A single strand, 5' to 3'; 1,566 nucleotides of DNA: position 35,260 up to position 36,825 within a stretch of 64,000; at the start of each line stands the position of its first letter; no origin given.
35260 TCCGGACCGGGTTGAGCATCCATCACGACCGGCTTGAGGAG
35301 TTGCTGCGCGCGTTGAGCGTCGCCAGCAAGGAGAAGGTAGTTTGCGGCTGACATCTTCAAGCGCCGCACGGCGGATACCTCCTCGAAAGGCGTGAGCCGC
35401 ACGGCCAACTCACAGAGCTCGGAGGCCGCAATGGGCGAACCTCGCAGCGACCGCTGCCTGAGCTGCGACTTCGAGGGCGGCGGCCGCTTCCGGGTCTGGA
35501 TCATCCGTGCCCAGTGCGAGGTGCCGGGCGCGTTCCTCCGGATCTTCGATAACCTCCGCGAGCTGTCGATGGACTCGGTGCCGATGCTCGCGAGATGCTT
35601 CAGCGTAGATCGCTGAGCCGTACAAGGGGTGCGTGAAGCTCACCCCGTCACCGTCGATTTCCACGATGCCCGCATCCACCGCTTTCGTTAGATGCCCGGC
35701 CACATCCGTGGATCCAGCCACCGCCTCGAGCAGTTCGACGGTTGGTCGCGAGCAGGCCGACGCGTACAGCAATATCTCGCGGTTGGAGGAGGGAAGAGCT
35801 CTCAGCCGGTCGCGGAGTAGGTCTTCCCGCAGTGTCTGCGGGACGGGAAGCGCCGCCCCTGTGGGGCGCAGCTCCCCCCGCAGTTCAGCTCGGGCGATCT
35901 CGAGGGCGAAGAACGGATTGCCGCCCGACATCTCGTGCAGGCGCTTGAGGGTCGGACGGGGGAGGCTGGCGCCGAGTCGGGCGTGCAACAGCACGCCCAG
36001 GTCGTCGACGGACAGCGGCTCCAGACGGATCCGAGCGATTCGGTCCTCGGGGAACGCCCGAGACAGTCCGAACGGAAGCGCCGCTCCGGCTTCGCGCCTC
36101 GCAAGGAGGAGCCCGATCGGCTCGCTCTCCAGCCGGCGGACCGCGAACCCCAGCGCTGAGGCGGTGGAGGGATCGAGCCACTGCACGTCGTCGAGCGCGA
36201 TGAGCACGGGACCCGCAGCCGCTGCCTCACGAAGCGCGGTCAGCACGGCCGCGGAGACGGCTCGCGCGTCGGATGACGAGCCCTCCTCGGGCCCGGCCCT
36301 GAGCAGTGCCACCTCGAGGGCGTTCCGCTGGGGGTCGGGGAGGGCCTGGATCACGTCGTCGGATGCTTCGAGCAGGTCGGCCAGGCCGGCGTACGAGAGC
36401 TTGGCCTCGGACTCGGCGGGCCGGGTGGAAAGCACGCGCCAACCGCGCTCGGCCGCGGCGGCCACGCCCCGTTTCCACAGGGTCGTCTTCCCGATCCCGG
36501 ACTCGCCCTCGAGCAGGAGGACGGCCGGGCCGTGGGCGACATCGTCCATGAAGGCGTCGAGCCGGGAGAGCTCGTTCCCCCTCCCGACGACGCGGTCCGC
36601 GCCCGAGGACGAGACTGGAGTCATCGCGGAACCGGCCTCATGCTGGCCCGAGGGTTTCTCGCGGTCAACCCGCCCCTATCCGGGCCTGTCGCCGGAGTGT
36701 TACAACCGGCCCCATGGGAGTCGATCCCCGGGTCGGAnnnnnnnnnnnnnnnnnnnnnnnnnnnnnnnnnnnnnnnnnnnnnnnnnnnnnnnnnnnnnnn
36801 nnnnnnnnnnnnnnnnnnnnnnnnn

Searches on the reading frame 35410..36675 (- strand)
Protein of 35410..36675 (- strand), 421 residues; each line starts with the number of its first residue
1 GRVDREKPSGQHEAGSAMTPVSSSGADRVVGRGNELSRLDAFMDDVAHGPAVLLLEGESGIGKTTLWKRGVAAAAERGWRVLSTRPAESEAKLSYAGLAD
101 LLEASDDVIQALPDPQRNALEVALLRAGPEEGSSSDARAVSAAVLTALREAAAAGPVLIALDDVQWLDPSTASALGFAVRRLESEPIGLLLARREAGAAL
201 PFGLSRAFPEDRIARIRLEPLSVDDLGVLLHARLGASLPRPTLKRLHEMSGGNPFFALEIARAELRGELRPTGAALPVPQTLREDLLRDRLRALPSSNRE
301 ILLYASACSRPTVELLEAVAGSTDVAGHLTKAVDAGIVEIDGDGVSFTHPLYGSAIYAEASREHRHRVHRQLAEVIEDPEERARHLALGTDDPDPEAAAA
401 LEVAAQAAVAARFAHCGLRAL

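Call 64: search_protein_families(library=pfam, proteins=[window:35410-36675:-], max_evalue=0.001)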
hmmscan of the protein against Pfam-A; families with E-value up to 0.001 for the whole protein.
window:35410-36675:- (421 aa): 4 families
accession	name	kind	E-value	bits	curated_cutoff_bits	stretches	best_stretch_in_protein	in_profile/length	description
PF13191.12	AAA_16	-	3.9e-23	83.2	32.6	1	28-187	1-164/167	AAA ATPase domain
PF13401.12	AAA_22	-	4.7e-06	27.4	27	1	49-191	4-120/130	AAA domain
PF25199.1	nSTAND_NTPase5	-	1.7e-05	25.1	34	1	43-92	34-84/145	Novel STAND NTPase 5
PF10236.15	DAP3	-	0.0006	19.6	23.1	0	53-87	26-60/311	Mitochondrial ribosomal death-associated protein 3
